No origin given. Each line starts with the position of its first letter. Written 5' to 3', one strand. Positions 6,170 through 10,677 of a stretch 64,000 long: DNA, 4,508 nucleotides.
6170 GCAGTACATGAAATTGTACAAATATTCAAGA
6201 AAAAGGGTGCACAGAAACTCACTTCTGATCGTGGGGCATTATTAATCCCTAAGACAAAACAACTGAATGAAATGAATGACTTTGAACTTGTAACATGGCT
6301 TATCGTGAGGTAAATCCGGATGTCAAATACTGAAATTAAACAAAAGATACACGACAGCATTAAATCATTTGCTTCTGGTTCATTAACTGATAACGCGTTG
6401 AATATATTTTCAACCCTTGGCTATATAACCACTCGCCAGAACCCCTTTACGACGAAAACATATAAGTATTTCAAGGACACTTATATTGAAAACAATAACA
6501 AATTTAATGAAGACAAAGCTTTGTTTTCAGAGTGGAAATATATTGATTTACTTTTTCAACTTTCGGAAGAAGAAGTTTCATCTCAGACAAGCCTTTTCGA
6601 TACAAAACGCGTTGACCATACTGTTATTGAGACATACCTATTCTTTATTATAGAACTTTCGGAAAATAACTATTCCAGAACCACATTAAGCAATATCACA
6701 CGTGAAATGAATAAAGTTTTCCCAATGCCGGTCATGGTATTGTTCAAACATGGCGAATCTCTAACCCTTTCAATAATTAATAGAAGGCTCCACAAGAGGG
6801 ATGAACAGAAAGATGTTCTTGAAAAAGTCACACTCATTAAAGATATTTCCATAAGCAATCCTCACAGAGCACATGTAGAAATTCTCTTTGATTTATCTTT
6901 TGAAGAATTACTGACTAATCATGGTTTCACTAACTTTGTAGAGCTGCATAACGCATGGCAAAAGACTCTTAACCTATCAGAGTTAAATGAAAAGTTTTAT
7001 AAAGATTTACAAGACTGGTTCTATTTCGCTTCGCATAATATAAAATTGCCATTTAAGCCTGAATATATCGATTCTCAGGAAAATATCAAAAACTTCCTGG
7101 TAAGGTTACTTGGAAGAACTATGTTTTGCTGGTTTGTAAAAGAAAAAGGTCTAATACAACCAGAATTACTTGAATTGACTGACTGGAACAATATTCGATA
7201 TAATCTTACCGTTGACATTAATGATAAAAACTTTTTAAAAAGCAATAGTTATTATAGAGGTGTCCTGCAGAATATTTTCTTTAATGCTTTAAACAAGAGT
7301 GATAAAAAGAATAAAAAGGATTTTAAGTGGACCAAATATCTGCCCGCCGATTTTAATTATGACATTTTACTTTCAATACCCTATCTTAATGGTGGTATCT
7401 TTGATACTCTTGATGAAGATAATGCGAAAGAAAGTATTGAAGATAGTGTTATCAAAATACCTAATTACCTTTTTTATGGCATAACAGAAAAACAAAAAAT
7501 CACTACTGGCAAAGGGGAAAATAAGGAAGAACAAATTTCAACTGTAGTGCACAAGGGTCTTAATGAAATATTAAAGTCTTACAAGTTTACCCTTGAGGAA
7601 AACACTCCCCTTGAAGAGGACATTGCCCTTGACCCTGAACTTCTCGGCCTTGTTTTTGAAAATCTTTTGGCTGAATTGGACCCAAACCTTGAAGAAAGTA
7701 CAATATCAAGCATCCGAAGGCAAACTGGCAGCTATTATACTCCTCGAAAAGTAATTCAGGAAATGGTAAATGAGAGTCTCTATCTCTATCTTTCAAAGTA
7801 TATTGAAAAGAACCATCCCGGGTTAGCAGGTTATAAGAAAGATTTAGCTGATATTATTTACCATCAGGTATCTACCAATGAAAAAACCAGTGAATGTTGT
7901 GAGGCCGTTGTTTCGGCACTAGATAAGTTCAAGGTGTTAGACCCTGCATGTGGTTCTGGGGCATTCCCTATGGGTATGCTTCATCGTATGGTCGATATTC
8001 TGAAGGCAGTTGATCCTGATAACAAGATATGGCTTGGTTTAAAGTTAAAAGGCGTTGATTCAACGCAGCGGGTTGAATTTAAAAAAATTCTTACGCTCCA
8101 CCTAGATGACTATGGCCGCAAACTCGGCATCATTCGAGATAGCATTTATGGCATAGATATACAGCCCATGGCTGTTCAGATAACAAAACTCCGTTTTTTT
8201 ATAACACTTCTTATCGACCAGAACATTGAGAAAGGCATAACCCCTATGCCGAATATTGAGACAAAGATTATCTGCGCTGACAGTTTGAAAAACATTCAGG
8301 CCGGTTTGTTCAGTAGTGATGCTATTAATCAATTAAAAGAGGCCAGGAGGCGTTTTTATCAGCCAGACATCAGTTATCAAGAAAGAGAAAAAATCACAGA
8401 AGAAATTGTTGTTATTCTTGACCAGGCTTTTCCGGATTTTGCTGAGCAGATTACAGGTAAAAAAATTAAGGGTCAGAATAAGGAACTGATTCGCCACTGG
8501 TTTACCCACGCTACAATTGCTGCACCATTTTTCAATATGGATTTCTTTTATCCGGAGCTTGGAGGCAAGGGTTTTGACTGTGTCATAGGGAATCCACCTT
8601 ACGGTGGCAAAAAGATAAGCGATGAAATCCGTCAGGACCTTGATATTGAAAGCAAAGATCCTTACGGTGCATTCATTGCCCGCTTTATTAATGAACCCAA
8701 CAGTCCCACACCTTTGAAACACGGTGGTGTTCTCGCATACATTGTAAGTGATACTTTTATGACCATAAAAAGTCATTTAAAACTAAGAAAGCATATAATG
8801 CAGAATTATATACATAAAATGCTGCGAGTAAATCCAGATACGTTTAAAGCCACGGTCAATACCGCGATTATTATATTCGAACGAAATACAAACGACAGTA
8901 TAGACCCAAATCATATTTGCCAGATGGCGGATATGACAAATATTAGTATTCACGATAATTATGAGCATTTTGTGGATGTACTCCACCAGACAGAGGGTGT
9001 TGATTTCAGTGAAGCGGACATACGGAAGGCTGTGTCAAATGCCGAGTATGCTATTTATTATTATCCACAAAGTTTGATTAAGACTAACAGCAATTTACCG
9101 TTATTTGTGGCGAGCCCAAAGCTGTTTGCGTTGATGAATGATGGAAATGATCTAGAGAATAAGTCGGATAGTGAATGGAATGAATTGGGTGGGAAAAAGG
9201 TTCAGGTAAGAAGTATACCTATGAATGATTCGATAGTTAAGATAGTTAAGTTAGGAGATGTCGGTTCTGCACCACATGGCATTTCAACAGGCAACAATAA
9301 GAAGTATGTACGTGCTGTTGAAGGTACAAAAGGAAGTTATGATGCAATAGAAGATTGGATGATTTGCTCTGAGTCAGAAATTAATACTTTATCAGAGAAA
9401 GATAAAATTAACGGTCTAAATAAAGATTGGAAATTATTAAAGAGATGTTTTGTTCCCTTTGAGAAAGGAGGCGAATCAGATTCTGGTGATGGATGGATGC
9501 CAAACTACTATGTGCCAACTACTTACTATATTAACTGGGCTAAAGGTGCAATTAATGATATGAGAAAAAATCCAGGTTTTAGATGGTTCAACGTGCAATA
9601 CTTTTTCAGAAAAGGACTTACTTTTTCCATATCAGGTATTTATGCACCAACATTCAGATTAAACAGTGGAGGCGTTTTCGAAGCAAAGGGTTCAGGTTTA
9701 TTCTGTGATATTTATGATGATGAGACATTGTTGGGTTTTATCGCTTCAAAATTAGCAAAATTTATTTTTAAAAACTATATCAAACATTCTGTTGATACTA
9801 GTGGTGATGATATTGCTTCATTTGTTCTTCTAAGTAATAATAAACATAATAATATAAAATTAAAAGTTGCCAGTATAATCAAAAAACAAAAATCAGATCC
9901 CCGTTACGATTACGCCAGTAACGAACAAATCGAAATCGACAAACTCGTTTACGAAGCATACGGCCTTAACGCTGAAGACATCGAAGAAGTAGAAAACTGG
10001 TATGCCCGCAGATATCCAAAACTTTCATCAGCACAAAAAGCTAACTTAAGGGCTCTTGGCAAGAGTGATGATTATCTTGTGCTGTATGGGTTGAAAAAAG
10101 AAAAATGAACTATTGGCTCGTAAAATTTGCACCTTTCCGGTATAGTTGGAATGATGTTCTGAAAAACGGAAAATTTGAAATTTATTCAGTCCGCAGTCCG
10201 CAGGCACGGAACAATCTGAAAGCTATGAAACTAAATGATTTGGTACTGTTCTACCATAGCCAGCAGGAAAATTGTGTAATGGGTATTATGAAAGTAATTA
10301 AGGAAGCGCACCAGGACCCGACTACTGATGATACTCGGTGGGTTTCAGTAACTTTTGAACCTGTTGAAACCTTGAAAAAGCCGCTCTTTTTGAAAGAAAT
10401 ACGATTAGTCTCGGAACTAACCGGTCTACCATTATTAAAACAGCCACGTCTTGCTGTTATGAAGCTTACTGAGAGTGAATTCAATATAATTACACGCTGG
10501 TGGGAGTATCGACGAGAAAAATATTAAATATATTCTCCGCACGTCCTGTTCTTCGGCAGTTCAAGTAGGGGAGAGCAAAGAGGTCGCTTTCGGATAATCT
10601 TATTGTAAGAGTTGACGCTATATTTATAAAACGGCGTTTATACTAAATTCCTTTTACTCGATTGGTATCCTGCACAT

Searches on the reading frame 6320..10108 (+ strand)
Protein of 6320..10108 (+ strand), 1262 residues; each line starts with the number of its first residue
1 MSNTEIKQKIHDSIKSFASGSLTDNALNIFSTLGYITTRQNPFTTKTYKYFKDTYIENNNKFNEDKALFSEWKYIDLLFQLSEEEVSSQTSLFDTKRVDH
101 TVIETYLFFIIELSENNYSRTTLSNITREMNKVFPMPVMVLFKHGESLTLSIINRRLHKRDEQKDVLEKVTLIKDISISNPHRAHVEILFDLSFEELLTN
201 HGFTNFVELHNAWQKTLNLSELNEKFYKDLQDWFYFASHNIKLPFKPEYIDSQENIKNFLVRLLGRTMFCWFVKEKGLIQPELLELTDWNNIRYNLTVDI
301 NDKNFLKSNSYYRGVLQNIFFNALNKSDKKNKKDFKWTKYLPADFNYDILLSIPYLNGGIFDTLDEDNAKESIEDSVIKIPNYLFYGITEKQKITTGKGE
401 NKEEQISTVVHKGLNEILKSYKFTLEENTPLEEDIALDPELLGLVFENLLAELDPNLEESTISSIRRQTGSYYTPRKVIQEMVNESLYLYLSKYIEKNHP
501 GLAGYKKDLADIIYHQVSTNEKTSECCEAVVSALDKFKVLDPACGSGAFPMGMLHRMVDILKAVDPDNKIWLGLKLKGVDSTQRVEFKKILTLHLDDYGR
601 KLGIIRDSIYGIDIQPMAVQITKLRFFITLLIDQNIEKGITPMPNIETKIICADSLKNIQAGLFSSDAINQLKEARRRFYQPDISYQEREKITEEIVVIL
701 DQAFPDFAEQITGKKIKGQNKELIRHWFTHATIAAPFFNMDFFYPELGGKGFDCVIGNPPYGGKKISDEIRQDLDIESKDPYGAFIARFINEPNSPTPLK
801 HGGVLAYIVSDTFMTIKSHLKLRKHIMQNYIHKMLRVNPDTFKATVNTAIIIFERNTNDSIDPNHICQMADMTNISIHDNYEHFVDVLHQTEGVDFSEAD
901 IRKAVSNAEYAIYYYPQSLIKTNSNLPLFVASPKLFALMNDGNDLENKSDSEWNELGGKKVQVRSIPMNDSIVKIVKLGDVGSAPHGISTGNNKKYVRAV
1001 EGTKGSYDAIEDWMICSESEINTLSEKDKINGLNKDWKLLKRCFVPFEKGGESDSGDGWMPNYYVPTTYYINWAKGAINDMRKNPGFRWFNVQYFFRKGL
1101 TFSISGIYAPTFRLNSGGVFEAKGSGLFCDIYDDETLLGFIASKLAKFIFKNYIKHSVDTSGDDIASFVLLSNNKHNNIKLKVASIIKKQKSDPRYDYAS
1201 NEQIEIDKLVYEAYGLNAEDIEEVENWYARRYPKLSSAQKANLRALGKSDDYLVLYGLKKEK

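Call 9: search_protein_families(library=padloc, proteins=[window:6320-10108:+], max_evalue=0.001)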
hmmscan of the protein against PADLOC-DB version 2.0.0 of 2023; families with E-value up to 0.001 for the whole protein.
window:6320-10108:+ (1262 aa): 26 families (the best 25 are shown)
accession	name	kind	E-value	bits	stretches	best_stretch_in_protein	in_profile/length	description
PDLC03601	REase_MTase_IIG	-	5.3e-49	164.9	3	407-659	327-559/1110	Type IIG restriction enzyme-methyltransferase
PDLC03596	REase_MTase_IIG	-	4e-38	129.1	2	533-877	538-841/1148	Type IIG restriction enzyme-methyltransferase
PDLC03612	REase_MTase_IIG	-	2.1e-23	80.5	2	303-656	307-650/1247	Type IIG restriction enzyme-methyltransferase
PDLC03347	MTase_II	-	1.7e-19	67.9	2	1044-1227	304-480/488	Type II methyltransferase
PDLC03604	REase_MTase_IIG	-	1.4e-17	61.1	2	516-668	369-513/1011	Type IIG restriction enzyme-methyltransferase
PDLC02527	PglX|PglXI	-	1.6e-17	60.6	3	536-627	303-388/1332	PglX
PDLC03021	MTase_I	-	1.9e-14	51.4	1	752-858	273-380/491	Type I methyltransferase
PDLC02643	DrmMI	-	2.3e-13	46.9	2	463-626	549-692/1347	DrmMI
PDLC04134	mad2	-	1.1e-11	42.3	1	737-874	343-461/492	mads_2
PDLC02529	PglX|PglXI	-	3.4e-11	39.6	2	533-571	225-263/1189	PglX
PDLC02638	DrmMI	-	5.4e-11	39.4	1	465-660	550-719/935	DrmMI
PDLC03629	REase_MTase_IIG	-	8.7e-11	38.3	1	462-628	374-511/1182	Type IIG restriction enzyme-methyltransferase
PDLC02525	PglX|PglXI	-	1.1e-10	38.8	1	749-844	453-548/607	PglX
PDLC03348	MTase_II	-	1.4e-10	38.4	1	749-871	345-466/727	Type II methyltransferase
PDLC02523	PglX|PglXI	-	6.1e-09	32.2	1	752-857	562-669/1428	PglX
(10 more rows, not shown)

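Call 10: search_protein_families(library=pfam, proteins=[window:6320-10108:+], max_evalue=0.001)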
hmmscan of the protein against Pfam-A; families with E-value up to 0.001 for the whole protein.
window:6320-10108:+ (1262 aa): 4 families
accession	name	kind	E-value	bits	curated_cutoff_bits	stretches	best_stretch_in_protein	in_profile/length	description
PF07669.17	Eco57I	-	9.8e-20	71.8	25.3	1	608-835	2-163/171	Eco57I restriction-modification methylase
PF02384.22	N6_Mtase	-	3.3e-08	33.7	20.4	1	748-893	122-277/311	N-6 DNA Methylase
PF20473.4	MmeI_Mtase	-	8.1e-06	25.6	27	1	527-769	11-153/259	MmeI, DNA-methyltransferase domain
PF14335.11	DUF4391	-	0.00091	19.6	29.9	0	121-222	76-170/232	Domain of unknown function (DUF4391)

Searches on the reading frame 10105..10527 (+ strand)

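Call 9: search_protein_families(library=padloc, proteins=[window:10105-10527:+], max_evalue=0.001)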
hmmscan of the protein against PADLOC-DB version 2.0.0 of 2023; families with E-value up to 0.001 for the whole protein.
window:10105-10527:+ (140 aa): 0 families

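Call 10: search_protein_families(library=pfam, proteins=[window:10105-10527:+], max_evalue=0.001)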
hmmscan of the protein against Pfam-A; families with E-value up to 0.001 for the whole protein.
window:10105-10527:+ (140 aa): 1 family
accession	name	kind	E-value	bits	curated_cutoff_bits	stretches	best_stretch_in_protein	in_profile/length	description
PF01878.24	EVE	-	1.1e-35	123.2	23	1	2-130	1-143/145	EVE domain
